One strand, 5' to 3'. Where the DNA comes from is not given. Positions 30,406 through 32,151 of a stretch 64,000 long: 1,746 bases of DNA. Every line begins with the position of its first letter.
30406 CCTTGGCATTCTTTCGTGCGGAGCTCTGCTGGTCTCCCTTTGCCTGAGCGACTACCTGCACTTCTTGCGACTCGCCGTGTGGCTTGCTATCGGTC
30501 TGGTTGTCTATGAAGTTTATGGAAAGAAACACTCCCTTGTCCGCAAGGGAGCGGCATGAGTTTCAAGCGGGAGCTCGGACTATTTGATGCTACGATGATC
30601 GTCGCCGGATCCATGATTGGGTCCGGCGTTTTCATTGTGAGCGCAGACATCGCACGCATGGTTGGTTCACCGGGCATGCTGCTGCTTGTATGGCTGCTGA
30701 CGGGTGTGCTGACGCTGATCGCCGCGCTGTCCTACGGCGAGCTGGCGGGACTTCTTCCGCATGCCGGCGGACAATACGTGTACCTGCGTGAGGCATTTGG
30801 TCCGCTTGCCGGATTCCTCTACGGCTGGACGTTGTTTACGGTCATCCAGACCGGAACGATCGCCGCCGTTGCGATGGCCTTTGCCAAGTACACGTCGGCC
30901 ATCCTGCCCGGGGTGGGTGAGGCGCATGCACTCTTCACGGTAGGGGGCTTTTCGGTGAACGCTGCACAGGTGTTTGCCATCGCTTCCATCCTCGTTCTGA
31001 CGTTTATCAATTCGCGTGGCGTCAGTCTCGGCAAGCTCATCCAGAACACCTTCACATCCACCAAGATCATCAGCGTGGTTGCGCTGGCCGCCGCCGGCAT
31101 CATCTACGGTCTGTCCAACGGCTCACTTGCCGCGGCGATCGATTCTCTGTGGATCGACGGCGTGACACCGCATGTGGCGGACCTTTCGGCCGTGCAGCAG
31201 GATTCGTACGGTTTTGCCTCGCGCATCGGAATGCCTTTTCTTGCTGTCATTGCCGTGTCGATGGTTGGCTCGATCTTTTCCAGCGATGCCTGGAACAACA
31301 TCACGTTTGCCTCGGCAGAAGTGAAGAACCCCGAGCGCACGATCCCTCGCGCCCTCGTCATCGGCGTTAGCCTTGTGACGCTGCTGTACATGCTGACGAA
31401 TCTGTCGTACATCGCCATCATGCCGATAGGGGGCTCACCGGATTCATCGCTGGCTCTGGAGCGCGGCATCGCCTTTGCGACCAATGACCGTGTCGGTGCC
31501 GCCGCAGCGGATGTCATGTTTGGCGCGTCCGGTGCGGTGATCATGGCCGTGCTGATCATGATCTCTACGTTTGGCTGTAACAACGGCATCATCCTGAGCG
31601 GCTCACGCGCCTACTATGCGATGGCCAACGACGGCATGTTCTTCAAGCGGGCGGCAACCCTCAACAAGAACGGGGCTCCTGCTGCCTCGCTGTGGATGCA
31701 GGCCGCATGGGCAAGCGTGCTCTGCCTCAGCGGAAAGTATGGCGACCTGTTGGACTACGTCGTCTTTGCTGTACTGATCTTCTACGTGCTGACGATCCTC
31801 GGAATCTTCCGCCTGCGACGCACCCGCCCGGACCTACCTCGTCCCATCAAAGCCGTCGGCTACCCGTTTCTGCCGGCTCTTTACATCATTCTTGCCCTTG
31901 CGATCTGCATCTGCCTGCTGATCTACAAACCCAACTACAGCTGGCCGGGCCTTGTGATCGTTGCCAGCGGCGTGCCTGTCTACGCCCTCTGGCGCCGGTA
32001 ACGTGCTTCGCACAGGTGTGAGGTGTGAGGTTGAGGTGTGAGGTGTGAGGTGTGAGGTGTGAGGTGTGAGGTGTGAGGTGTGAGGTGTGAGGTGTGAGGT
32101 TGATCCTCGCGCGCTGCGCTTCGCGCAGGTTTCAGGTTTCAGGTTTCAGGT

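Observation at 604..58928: Modular intergenic repeat family (heptamer arrays + GC mini-hairpin units) at six loci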

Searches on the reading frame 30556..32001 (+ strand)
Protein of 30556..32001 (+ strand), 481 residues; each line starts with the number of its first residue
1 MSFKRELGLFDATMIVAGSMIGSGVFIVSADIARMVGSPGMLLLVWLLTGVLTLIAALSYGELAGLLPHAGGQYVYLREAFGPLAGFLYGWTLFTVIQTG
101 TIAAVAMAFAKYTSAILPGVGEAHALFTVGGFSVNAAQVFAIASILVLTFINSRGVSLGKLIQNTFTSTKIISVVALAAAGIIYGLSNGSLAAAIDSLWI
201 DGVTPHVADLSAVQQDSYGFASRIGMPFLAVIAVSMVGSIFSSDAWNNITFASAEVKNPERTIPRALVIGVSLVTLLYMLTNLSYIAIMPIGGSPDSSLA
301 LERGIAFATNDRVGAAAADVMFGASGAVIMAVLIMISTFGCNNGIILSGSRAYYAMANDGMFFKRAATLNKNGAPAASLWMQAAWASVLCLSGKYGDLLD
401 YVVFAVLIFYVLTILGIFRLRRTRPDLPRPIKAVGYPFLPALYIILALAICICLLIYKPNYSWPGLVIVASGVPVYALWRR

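Call 13: search_protein_families(library=pfam, proteins=[window:30556-32001:+])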
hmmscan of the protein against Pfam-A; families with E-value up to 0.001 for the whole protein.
window:30556-32001:+ (481 aa): 2 families
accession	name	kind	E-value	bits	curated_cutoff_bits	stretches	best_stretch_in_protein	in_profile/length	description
PF13520.12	AA_permease_2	-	4.7e-60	204.1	27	1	7-457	1-402/427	Amino acid permease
PF00324.27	AA_permease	-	4.6e-36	124.9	24.6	1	12-460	2-426/470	Amino acid permease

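Call 20: find_encoding_contigs(protein=window:30556-32001:+, flank=7000, max_places=10)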
Protein window:30556-32001:+ (481 aa): 1 contig read that carries it; 1 place shown.
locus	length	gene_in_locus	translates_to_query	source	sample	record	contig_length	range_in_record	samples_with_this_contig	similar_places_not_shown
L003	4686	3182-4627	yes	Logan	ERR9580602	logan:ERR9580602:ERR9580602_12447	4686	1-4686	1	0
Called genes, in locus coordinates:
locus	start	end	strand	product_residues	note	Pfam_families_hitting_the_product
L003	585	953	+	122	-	-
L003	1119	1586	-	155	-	PF00578:AhpC-TSA, PF08534:Redoxin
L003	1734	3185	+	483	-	PF13520:AA_permease_2, PF00324:AA_permease, PF13906:AA_permease_C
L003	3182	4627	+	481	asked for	PF00324:AA_permease, PF13520:AA_permease_2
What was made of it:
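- Tried and rejected: The look-up for the permease next to D found only the same strain (call 20).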
